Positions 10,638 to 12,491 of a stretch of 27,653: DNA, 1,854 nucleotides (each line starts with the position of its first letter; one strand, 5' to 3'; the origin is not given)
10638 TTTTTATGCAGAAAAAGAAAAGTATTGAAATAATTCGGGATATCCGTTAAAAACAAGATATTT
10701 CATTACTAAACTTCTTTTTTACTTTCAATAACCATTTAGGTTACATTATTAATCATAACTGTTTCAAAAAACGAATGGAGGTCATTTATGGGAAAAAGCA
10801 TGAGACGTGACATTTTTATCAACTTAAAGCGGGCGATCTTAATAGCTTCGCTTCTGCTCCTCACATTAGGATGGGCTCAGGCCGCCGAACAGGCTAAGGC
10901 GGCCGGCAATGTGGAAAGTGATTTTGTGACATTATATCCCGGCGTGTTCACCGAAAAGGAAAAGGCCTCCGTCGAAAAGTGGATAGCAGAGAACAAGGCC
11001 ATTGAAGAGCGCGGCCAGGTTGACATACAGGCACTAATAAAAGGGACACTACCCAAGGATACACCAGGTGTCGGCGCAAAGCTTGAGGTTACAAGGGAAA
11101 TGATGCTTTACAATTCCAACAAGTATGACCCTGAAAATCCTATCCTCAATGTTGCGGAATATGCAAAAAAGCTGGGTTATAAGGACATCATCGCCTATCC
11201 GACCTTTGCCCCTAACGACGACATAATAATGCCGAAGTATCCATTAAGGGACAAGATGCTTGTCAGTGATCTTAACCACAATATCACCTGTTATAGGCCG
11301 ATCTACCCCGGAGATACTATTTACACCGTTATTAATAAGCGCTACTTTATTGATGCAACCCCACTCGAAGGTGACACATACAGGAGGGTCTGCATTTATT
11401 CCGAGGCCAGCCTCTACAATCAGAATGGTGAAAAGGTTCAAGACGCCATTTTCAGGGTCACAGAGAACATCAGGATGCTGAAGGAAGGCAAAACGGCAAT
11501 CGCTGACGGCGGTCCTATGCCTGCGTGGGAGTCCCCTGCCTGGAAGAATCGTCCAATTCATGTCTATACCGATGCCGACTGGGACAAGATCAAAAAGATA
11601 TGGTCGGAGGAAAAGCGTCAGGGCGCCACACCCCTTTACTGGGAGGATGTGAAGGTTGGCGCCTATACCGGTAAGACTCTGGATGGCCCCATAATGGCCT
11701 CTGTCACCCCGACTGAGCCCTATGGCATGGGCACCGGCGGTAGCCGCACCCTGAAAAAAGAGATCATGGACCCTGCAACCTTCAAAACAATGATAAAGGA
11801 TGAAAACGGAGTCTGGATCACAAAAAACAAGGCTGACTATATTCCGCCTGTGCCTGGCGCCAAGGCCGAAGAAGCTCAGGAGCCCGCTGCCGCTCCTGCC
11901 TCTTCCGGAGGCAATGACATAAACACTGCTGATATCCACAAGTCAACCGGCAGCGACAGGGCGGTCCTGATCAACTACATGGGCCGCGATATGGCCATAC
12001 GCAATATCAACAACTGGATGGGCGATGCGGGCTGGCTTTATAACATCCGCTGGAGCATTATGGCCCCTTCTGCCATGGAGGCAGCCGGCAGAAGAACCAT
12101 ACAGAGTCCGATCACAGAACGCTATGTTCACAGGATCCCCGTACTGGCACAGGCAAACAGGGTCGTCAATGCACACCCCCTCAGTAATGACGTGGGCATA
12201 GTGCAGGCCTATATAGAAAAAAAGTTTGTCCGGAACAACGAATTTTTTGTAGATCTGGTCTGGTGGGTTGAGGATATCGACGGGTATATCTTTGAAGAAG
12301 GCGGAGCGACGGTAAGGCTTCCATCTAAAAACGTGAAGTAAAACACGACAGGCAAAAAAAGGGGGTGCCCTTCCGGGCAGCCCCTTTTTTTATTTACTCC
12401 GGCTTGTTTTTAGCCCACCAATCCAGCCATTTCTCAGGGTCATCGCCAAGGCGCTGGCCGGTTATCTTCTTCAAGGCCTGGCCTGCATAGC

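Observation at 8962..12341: Tandem exported double-hotdog (MaoC-like) proteins inside the gln cluster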

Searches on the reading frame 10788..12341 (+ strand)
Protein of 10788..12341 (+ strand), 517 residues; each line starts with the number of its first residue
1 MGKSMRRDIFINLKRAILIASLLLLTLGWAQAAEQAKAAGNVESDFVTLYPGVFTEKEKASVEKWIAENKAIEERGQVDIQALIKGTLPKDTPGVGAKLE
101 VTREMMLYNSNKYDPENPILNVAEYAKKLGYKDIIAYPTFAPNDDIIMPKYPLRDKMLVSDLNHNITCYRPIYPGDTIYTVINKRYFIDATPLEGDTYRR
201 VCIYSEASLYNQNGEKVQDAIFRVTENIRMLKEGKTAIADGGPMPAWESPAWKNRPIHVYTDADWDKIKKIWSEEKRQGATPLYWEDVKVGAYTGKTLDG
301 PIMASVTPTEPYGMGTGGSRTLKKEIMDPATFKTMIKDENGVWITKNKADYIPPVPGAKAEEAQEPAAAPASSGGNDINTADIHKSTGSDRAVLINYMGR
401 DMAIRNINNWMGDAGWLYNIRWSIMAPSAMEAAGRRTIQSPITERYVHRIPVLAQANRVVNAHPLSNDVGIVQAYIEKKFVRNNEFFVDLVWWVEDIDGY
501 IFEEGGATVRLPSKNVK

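Call 3: search_protein_families(library=pfam, proteins=[window:10788-12338:+], max_evalue=1)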
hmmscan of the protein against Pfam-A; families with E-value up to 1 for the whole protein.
window:10788-12338:+ (517 aa): 0 families

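Call 4: search_protein_families(library=ncbifam, proteins=[window:10788-12338:+], max_evalue=1)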
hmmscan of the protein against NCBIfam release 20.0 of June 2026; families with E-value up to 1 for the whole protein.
window:10788-12338:+ (517 aa): 1 family
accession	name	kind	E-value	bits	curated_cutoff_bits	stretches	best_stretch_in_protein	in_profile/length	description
NF040620.1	fused_HadA_HadB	exception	0.12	11.8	350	1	117-183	29-101/329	fused (3R)-hydroxyacyl-ACP dehydratase subunits HadA/HadB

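Call 23: find_related_loci(query=window:10788-12338:+, collection=genome_contigs, flank=10000)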
Query window:10788-12338:+ (517 aa) in genome_contigs; peptide patterns used: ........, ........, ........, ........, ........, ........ (x = any residue, [..] = any of these).
61 stretches matched a pattern; 1 encode a relative of the query (tblastn E <= 1e-3); 1 distinct loci.
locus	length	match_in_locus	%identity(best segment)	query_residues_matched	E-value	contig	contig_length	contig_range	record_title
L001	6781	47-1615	73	41-515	6e-158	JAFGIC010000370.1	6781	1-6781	MAG: Deltaproteobacteria bacterium isolate Zod_Metabat.172 k87_10484082, whole genome shotgun sequence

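Call 25: search_protein_representatives(protein=window:10788-12338:+)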
Query: 517 residues. Proteins with E-value up to 0.001 (for the whole library): 287; up to 1e-10: 150; up to 1e-30: 72. The best 150 are listed.
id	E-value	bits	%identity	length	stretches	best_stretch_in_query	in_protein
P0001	2.2e-151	521.8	51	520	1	40-514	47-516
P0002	5.7e-145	500.6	50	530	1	43-515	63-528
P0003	8.8e-117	407.6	44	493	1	44-515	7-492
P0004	4.2e-116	405.4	48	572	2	44-235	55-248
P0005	6.0e-109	381.8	42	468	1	43-514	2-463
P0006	1.1e-101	357.8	42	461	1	45-515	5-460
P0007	2.0e-95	337.1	41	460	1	46-514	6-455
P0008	5.8e-95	335.6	43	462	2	46-342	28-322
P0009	5.3e-91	322.6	57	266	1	247-517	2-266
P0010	4.6e-88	312.9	54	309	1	4-300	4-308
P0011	1.3e-86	308.1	47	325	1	184-514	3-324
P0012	7.6e-82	292.3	47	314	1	44-343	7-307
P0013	2.0e-81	291.0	40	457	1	47-515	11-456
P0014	2.6e-81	290.6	36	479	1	44-514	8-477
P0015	1.6e-80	288.0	40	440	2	44-344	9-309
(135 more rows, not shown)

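Call 37: find_encoding_contigs(protein=window:10788-12341:+, flank=10000, max_places=4)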
Protein window:10788-12341:+ (517 aa): no gene with exactly this product is on record in the collection.
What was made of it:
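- Tried and rejected: An exact look-up of p2 in the contig index found nothing (call 37).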

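Call 40: predict_structure(alignment_id=A2)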
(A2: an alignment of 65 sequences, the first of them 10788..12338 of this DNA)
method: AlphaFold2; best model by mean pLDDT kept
length: 517 residues; sequences in the alignment: 65
mean_pLDDT: 92.1   pTM: 0.88
mean pLDDT of the five models: 92.1, 91.8, 90.6, 90.1, 89.7
residues with pLDDT >= 90: 427; 70-90: 47; 50-70: 37; < 50: 6
segments of 3 or more residues with pLDDT < 50: 372-374
pLDDT, mean of each block of 10 residues (from residue 1): 56 81 71 59 97 96 97 97 98 97 97 97 98 97 94 95 98 98 98 98 98 98 98 93 88 94 98 96 98 98 91 92 98 96 95 88 55 61 73 94 98 98 98 97 97 98 97 99 98 98 99 91
secondary structure, 60 per line:
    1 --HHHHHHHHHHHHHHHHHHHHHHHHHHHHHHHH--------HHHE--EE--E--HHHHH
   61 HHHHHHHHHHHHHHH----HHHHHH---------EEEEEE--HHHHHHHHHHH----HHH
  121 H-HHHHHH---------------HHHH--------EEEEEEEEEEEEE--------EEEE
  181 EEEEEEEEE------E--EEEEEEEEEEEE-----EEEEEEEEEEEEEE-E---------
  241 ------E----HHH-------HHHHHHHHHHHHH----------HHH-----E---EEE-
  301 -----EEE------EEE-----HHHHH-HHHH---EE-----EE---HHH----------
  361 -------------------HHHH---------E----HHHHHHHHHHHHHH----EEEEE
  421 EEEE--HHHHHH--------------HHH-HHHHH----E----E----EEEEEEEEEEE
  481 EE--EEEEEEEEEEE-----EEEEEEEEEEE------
elements in order: H3-34 H56-75 H80-85 E95-100 H103-113 H118-121 H123-128 H144-147 E156-168 E177-189 E199-210 E216-229 H262-274 E297-299 E306-308 E315-317 H323-327 H329-332 H380-383 H398-411 E416-424 H427-432 H451-455 E470-482 E485-495 E501-511
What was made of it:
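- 10788..12341 (+): p2: 517-aa exported double-hotdog protein. AF2 pLDDT 92.1, pTM 0.88 (call 40).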

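Call 44: fold_search(model_id=the predicted structure, library=pdb)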
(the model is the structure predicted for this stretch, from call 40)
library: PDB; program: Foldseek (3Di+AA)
matches with E <= 10: 1502; with E <= 0.001: 159
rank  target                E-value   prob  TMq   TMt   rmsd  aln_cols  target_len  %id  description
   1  8hgn                  7.4e-11  1.00  0.38  0.53  12.9       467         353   12  Crystal structure of MeaC (Mesaconyl-CoA hydratase) (released 2023-09-27)
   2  4v12                  1.6e-10  1.00  0.40  0.59  13.4       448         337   13  Crystal structure of the MSMEG_6754 dehydratase from Mycobacterium smegmatis (released 2015-03-18)
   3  5i7n                  2.0e-10  1.00  0.38  0.57  11.7       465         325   11  MaoC-like dehydratase (released 2016-07-06)
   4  4e3e_A                1.4e-09  1.00  0.36  0.51  14.0       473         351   12  CRYSTAL STRUCTURE OF putative MaoC domain protein dehydratase from Chloroflexus aurantiacus J-10-fl (released 2012-03-21)
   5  2bi0                  1.3e-07  1.00  0.35  0.52  12.5       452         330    9  RV0216, A conserved hypothetical protein from Mycobacterium tuberculosis that is essential for bacterial survival during (released 2005-04-25)
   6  7hqs_A                2.2e-07  1.00  0.27  0.48  17.8       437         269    9  PanDDA analysis group deposition -- Crystal Structure of FatA in complex with Z56912586 (released 2025-08-13)
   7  3kh8_A                3.1e-07  1.00  0.32  0.52  12.2       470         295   10  Crystal structure of MaoC-like dehydratase from Phytophthora Capsici (released 2010-11-10)
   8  7hqx_A                3.3e-07  1.00  0.27  0.49  15.0       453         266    9  PanDDA analysis group deposition -- Crystal Structure of FatA in complex with Z218760918 (released 2025-08-13)
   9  1pn2_B                3.9e-07  1.00  0.29  0.52  12.4       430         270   11  Crystal structure analysis of the selenomethionine labelled 2-enoyl-CoA hydratase 2 domain of Candida tropicalis multi (released 2004-04-13)
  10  3kh8_B                4.9e-07  1.00  0.32  0.53  12.5       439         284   11  Crystal structure of MaoC-like dehydratase from Phytophthora Capsici (released 2010-11-10)
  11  7hqx_B                5.5e-07  1.00  0.28  0.50  14.6       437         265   10  PanDDA analysis group deposition -- Crystal Structure of FatA in complex with Z218760918 (released 2025-08-13)
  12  1pn2_C                6.1e-07  1.00  0.29  0.51  12.7       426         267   11  Crystal structure analysis of the selenomethionine labelled 2-enoyl-CoA hydratase 2 domain of Candida tropicalis multi (released 2004-04-13)
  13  7hrm_B                6.1e-07  1.00  0.27  0.49  15.5       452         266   10  PanDDA analysis group deposition -- Crystal Structure of FatA in complex with Z445135574 (released 2025-08-13)
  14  2uv8_G                6.1e-07  1.00  0.27  0.08  24.5       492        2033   12  Crystal structure of yeast fatty acid synthase with stalled acyl carrier protein at 3.1 angstrom resolution (released 2007-04-17)
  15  1pn2_A                6.5e-07  1.00  0.29  0.50  12.9       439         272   10  Crystal structure analysis of the selenomethionine labelled 2-enoyl-CoA hydratase 2 domain of Candida tropicalis multi (released 2004-04-13)
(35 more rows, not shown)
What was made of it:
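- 10788..12341 (+): Foldseek top hit MeaC, E 7e-11 (call 44).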

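Call 45: find_related_loci(query=A2, collection=metagenome_contigs, flank=10000)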
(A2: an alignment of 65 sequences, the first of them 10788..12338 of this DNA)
Query A2 (517 aa) in metagenome_contigs; peptide patterns used: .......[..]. (x = any residue, [..] = any of these).
409 stretches matched a pattern; 264 encode a relative of the query (tblastn E <= 1e-3); the best 80 are kept; 80 distinct loci.
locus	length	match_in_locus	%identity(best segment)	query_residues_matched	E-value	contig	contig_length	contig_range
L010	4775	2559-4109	83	1-517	0e+0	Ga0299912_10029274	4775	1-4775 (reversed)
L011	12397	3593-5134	76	3-517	0e+0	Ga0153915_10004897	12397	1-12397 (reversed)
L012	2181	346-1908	75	1-513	0e+0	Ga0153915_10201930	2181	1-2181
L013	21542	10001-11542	74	3-517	0e+0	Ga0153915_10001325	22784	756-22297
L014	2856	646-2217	71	1-517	0e+0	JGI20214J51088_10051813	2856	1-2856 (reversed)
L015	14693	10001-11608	69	1-517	0e+0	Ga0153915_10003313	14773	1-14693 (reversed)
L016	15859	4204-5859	66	1-517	0e+0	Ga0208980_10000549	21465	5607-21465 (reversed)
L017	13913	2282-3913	68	1-517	0e+0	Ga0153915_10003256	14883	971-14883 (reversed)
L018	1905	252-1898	65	1-517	0e+0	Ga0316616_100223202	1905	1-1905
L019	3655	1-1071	90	161-517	0e+0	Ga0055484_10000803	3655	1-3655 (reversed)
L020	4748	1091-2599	57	1-517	0e+0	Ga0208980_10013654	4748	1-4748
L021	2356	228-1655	58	42-517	0e+0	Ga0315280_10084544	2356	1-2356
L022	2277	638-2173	54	3-515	0e+0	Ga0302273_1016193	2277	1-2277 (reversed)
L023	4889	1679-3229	54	1-517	0e+0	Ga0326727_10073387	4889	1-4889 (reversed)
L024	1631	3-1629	70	1-517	0e+0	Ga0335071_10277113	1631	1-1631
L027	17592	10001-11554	53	7-515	2e-174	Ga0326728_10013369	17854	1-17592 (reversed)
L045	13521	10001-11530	47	4-515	8e-141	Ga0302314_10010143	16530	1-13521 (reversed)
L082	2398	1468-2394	46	46-356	4e-83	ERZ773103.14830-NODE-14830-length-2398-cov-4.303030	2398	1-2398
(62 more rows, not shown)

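Call 49: search_protein_families(library=pfam, proteins=[L027:6524-8182:+, L027:8255-9247:+, L027:9253-9945:+, L027:11592-12098:+, L027:12595-14571:+, L013:7522-8730:-, L013:9057-9899:+, L082:828-1367:+, L045:6818-7804:+, L045:7804-9105:+], max_evalue=0.001)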
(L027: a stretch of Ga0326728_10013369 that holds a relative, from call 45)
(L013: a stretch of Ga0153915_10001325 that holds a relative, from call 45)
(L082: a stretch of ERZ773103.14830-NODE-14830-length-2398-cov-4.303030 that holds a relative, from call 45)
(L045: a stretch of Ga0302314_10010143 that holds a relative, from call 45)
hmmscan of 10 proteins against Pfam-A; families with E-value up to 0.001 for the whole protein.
L027:6524-8182:+ (553 aa): 10 families
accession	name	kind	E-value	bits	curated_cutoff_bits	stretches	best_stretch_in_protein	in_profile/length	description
PF00037.32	Fer4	-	6.4e-11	42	21.1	1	391-409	5-23/24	4Fe-4S binding domain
PF12838.12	Fer4_7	-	1e-10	42.3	27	1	394-444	2-52/52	4Fe-4S dicluster domain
PF14697.11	Fer4_21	-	1.7e-10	41.3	35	1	391-446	5-58/59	4Fe-4S dicluster domain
PF12724.12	Flavodoxin_5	-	4.2e-10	40.5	27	1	65-147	2-85/145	Flavodoxin domain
PF12641.12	Flavodoxin_3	-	9.1e-09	35.8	27.5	1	65-150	2-81/160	Flavodoxin domain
PF13484.11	Fer4_16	-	1.9e-06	29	30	0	457-476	1-20/66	4Fe-4S double cluster binding domain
PF12837.12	Fer4_6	-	2.4e-06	27.6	25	0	391-408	6-23/24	4Fe-4S binding domain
PF00258.30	Flavodoxin_1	-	2.2e-05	25.1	25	1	65-136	1-76/143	Flavodoxin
PF13187.11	Fer4_9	-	4.4e-05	23.9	27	1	360-405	4-48/52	4Fe-4S dicluster domain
PF13237.11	Fer4_10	-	0.00012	22.4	25.5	1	349-404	2-52/53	4Fe-4S dicluster domain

L027:8255-9247:+ (331 aa): 6 families
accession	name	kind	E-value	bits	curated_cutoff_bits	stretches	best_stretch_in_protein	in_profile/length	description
PF12801.12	Fer4_5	-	3.1e-16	59.5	22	2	66-108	4-46/48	4Fe-4S binding domain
PF00037.32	Fer4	-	9.4e-07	28.8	21.1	1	247-264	2-19/24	4Fe-4S binding domain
PF13237.11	Fer4_10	-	8.8e-06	26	25.5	1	247-291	3-52/53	4Fe-4S dicluster domain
PF12838.12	Fer4_7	-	0.00042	21.2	27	0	225-264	8-49/52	4Fe-4S dicluster domain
PF12837.12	Fer4_6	-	0.00072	19.8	25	1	247-263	3-19/24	4Fe-4S binding domain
PF13183.11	Fer4_8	-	0.00086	20.2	27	0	279-309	3-35/68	4Fe-4S dicluster domain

L027:9253-9945:+ (231 aa): 13 families
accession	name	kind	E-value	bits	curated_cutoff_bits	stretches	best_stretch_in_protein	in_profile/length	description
PF00037.32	Fer4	-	7.5e-18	64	21.1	2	79-97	6-24/24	4Fe-4S binding domain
PF12838.12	Fer4_7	-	2.2e-17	63.7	27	2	80-135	1-52/52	4Fe-4S dicluster domain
PF12837.12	Fer4_6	-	5.8e-13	48.6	25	2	79-96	7-24/24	4Fe-4S binding domain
PF13187.11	Fer4_9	-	1.2e-12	48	27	3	80-136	1-52/52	4Fe-4S dicluster domain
PF13237.11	Fer4_10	-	3.5e-12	46.5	25.5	1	79-97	7-27/53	4Fe-4S dicluster domain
PF14697.11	Fer4_21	-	3.2e-11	43.6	35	1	79-136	6-57/59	4Fe-4S dicluster domain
PF13484.11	Fer4_16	-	6.6e-11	43.3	30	1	80-99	1-20/66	4Fe-4S double cluster binding domain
PF12800.12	Fer4_4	-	3.1e-08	33.7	24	1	79-93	2-16/17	4Fe-4S binding domain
PF12797.12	Fer4_2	-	4.1e-08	33.1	24.5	2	78-93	7-22/22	4Fe-4S binding domain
PF13183.11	Fer4_8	-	3.1e-07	31.3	27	0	78-134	2-67/68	4Fe-4S dicluster domain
PF13534.11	Fer4_17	-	5e-07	30.6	22.2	0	76-94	41-59/61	4Fe-4S dicluster domain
PF12798.12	Fer4_3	-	9.7e-06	26.5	27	0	81-95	1-15/15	4Fe-4S binding domain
PF25160.1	LdpA_Fe-S-bd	-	1.6e-05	25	27.6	0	74-97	21-44/49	LdpA Fe-S cluster-binding domain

L027:11592-12098:+ (169 aa): 0 families

L027:12595-14571:+ (659 aa): 17 families
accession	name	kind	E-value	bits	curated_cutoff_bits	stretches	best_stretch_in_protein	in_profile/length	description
PF00724.26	Oxidored_FMN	-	9.1e-49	167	27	1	12-346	2-341/342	NADH:flavin oxidoreductase / NADH oxidase family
PF07992.20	Pyr_redox_2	-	1.5e-28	100.5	26.1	1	398-651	2-291/291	Pyridine nucleotide-disulphide oxidoreductase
PF13450.12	NAD_binding_8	-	2.4e-14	53.8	21.9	1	401-437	1-37/68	NAD(P)-binding Rossmann-like domain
PF00070.33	Pyr_redox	-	6.1e-14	52.7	22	2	519-594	1-77/82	Pyridine nucleotide-disulphide oxidoreductase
PF12831.13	FAD_oxidored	-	7.4e-12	45.7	27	1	399-435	2-38/416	FAD dependent oxidoreductase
PF13738.12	Pyr_redox_3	-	3e-11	43.6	30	1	477-615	121-271/305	Pyridine nucleotide-disulphide oxidoreductase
PF01134.28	GIDA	-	1.1e-10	41.6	22.1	1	398-433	1-37/391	Glucose inhibited division protein A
PF00890.30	FAD_binding_2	-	4.6e-10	39.7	20.4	1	399-438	2-41/414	FAD binding domain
PF01266.30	DAO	-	1e-09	38.9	27.9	1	398-432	1-35/353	FAD dependent oxidoreductase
PF01262.27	AlaDh_PNT_C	-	4.6e-07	29.9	23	1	397-428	29-60/214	Alanine dehydrogenase/PNT, C-terminal domain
PF03486.20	HI0933_like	-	5e-07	29.9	50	1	398-436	2-40/244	HI0933-like protein Rossmann domain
PF13241.12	NAD_binding_7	-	6.1e-07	30.4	22.1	0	396-482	7-93/104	Putative NAD(P)-binding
PF00743.25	FMO-like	-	2.5e-05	23.4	22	1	397-442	2-47/532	Flavin-binding monooxygenase-like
PF01494.25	FAD_binding_3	-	3.4e-05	23.7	22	0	519-554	3-38/349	FAD binding domain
PF02737.24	3HCDH_N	-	0.0002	21.8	22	0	398-429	1-32/180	3-hydroxyacyl-CoA dehydrogenase, NAD binding domain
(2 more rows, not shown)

L013:7522-8730:- (402 aa): 11 families
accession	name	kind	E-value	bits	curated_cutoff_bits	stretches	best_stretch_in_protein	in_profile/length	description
PF12724.12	Flavodoxin_5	-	7.1e-08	33.3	27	1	52-139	1-87/145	Flavodoxin domain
PF12641.12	Flavodoxin_3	-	7.5e-08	32.8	27.5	1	53-140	2-81/160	Flavodoxin domain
PF00037.32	Fer4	-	1.1e-07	31.8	21.1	1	289-307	2-20/24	4Fe-4S binding domain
PF12838.12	Fer4_7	-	4.4e-07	30.7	27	0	268-307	11-50/52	4Fe-4S dicluster domain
PF00258.30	Flavodoxin_1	-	1.6e-06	28.8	25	1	53-107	1-57/143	Flavodoxin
PF12837.12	Fer4_6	-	3e-05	24.2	25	1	289-308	3-22/24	4Fe-4S binding domain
PF13183.11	Fer4_8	-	6e-05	23.9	27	0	293-312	3-22/68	4Fe-4S dicluster domain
PF12797.12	Fer4_2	-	6.2e-05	23.2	24.5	1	289-306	4-21/22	4Fe-4S binding domain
PF13187.11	Fer4_9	-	0.00014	22.2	27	1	294-338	1-51/52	4Fe-4S dicluster domain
PF13237.11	Fer4_10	-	0.00015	22.1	25.5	1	289-335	3-53/53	4Fe-4S dicluster domain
PF14697.11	Fer4_21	-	0.00062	20.3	35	0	289-339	2-57/59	4Fe-4S dicluster domain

L013:9057-9899:+ (281 aa): 0 families

L082:828-1367:+ (180 aa): 0 families

L045:6818-7804:+ (329 aa): 2 families
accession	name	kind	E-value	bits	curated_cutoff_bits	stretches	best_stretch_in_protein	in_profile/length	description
PF01557.24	FAA_hydrolase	-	5.2e-31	108.4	23.9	1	85-306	6-203/214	Fumarylacetoacetate (FAA) hydrolase C-terminal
PF18288.6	FAA_hydro_N_2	-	2.5e-25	89.2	25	1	1-78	1-78/78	Fumarylacetoacetase N-terminal domain 2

L045:7804-9105:+ (434 aa): 1 family
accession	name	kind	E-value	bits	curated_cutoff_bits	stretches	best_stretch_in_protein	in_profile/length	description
PF00815.25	Histidinol_dh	-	4.3e-133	444.7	27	1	14-419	4-410/411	Histidinol dehydrogenase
